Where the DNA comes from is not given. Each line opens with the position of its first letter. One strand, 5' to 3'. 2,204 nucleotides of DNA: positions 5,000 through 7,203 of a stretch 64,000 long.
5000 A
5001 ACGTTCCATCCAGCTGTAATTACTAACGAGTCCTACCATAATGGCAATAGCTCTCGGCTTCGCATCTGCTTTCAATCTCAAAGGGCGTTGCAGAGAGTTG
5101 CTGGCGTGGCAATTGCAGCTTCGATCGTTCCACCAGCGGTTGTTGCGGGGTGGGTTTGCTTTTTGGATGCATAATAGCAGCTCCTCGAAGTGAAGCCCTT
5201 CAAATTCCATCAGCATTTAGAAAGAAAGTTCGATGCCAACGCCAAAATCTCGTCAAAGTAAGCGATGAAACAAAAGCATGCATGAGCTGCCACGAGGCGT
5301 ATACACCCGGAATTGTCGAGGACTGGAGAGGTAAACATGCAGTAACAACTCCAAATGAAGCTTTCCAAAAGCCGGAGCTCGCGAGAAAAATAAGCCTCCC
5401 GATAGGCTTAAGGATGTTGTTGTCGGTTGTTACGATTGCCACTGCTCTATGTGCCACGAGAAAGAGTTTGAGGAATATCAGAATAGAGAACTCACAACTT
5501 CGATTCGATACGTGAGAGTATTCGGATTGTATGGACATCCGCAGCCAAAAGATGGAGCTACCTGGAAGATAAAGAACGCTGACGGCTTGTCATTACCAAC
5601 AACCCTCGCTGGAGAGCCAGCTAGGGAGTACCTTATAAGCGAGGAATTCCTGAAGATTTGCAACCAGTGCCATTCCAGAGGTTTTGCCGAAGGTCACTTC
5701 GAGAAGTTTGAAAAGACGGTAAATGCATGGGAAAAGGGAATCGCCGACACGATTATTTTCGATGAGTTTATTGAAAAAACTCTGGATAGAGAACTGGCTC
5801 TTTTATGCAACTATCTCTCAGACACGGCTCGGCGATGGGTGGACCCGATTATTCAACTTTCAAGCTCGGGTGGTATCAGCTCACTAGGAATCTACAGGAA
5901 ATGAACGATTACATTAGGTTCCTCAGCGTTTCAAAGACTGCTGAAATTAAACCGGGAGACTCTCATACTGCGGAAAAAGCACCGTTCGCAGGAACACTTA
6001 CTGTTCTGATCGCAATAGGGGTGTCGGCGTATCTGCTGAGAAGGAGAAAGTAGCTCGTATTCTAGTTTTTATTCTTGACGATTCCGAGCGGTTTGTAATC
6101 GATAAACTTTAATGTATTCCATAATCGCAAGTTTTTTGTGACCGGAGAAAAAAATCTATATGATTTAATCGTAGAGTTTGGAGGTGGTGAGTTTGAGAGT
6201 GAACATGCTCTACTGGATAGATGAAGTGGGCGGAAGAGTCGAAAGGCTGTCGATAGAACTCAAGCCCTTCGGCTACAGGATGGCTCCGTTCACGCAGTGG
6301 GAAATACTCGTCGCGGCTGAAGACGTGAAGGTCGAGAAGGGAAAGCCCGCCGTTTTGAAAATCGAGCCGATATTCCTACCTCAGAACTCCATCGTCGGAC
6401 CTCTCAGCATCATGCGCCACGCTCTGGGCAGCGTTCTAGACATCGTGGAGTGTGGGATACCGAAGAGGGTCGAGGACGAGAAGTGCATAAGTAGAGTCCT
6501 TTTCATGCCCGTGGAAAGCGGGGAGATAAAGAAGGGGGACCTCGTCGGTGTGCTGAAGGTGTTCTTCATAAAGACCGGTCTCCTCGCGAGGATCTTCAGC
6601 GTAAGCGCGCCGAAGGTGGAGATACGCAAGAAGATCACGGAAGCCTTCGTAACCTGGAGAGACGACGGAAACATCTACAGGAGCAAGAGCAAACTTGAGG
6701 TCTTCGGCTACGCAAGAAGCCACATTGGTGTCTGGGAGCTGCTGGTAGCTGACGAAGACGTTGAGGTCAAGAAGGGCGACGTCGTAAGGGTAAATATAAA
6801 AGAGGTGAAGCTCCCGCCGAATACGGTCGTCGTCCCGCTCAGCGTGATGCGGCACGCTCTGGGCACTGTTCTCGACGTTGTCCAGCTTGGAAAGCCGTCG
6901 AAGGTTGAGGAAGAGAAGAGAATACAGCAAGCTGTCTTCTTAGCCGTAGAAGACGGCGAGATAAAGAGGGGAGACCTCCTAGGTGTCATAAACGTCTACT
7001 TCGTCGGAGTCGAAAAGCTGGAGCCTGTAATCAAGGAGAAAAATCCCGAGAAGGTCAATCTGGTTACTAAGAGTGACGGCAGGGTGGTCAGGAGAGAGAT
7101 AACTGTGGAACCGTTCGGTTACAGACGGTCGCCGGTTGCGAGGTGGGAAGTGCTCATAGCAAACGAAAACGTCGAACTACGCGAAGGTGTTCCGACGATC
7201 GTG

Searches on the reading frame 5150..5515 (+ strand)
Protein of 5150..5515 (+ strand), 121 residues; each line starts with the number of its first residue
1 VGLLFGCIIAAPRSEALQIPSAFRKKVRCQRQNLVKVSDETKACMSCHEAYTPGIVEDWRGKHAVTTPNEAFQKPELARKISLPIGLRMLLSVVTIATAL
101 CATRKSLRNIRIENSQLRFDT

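Call 3: search_protein_families(library=pfam, proteins=[window:5150-5515:+], max_evalue=0.01)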
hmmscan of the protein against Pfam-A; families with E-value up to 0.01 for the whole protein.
window:5150-5515:+ (121 aa): 0 families

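Call 4: search_protein_families(library=ncbifam, proteins=[window:5150-5515:+], max_evalue=0.01)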
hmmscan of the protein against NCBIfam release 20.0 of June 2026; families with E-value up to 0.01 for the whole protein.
window:5150-5515:+ (121 aa): 1 family
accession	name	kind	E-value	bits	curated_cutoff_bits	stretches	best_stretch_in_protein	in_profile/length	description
NF052343.1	hydrazine_HDH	equivalog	7.1e-05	21.3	900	1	19-69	94-145/564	hydrazine dehydrogenase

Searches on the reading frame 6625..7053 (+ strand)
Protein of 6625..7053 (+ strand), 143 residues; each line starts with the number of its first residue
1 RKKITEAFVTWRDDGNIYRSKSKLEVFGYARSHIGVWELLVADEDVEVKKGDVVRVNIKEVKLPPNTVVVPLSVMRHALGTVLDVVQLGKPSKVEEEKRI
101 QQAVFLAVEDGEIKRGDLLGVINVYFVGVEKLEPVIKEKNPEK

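Call 61: predict_structure(alignment_id=A6)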
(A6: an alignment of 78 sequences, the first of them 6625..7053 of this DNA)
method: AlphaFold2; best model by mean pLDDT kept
length: 143 residues; sequences in the alignment: 78
mean_pLDDT: 87.6   pTM: 0.79
mean pLDDT of the five models: 87.6, 87.6, 87.0, 86.6, 85.8
residues with pLDDT >= 90: 85; 70-90: 33; 50-70: 25; < 50: 0
segments of 3 or more residues with pLDDT < 50: none
pLDDT, mean of each block of 10 residues (from residue 1): 85 92 80 78 98 97 90 89 95 90 97 98 81 62 67
secondary structure, 60 per line:
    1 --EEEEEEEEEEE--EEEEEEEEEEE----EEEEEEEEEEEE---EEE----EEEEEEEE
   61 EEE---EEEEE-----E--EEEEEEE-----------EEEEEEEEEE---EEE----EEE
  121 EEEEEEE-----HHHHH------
elements in order: E3-13 E16-26 E31-42 E46-48 E53-63 E67-71 E80-86 E98-107 E111-113 E118-127 H133-137

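Call 63: fold_search(model_id=the predicted structure, library=pdb)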
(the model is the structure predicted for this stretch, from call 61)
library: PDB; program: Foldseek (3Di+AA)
matches with E <= 10: 259; with E <= 0.001: 0
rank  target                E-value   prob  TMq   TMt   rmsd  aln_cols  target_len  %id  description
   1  4aoz_C                1.9e-01  0.75  0.37  0.38  15.2       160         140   19  B. subtilis dUTPase YncF in complex with dU, PPi and Mg (P212121) (released 2013-05-01)
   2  4ao5_B                2.8e-01  0.66  0.38  0.42  14.7       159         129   18  B. subtilis prophage dUTPase YosS in complex with dUMP (released 2013-04-03)
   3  4aoo_B                2.9e-01  0.60  0.37  0.37  15.7       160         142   21  B. subtilis dUTPase YncF in complex with dU PPi and Mg in H32 (released 2013-04-17)
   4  2zdc_A                3.2e-01  0.54  0.33  0.33  12.4       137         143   12  Crystal structure of dUTPase from Sulfolobus tokodaii (released 2008-05-27)
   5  3wo3_H                3.4e-01  0.28  0.26  0.16  19.9       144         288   12  Crystal structure of IL-18 in complex with IL-18 receptor alpha (released 2014-12-17)
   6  2xy3_B                3.6e-01  0.60  0.37  0.41  15.0       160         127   18  Structure of the Bacillus subtilis prophage dUTPase with dUpNHpp (released 2011-02-23)
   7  1mq7                  3.8e-01  0.60  0.39  0.41  13.8       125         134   23  CRYSTAL STRUCTURE OF DUTPASE FROM MYCOBACTERIUM TUBERCULOSIS (RV2697C) (released 2002-10-09)
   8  2xx6_D                4.2e-01  0.60  0.36  0.40  12.1       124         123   21  Structure of the Bacillus subtilis prophage dUTPase, YosS (released 2011-02-23)
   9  7anj_A                4.2e-01  0.08  0.18  0.16  16.7       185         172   10  DdahB, GDP-mannoheptose C3,5 epimerase from Campylobacter jejuni complexed to GDP-mannose (released 2020-10-21)
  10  2xx6_C                4.4e-01  0.51  0.36  0.40  13.7       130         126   21  Structure of the Bacillus subtilis prophage dUTPase, YosS (released 2011-02-23)
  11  7zag_7                4.6e-01  0.15  0.22  0.24   9.1       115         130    8  Cryo-EM structure of a Pyrococcus abyssi 30S bound to Met-initiator tRNA,mRNA, aIF1A and the C-terminal domain of aIF5 (released 2022-08-03)
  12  1xe1                  4.8e-01  0.51  0.28  0.39   6.8        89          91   16  Hypothetical Protein From Pyrococcus Furiosus Pfu-880080-001 (released 2004-09-21)
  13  2xy3_D                4.8e-01  0.41  0.36  0.39  14.7       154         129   18  Structure of the Bacillus subtilis prophage dUTPase with dUpNHpp (released 2011-02-23)
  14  3wo3_F                4.8e-01  0.21  0.26  0.16  20.9       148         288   13  Crystal structure of IL-18 in complex with IL-18 receptor alpha (released 2014-12-17)
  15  4aoo_A                5.1e-01  0.38  0.36  0.36  15.6       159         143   21  B. subtilis dUTPase YncF in complex with dU PPi and Mg in H32 (released 2013-04-17)
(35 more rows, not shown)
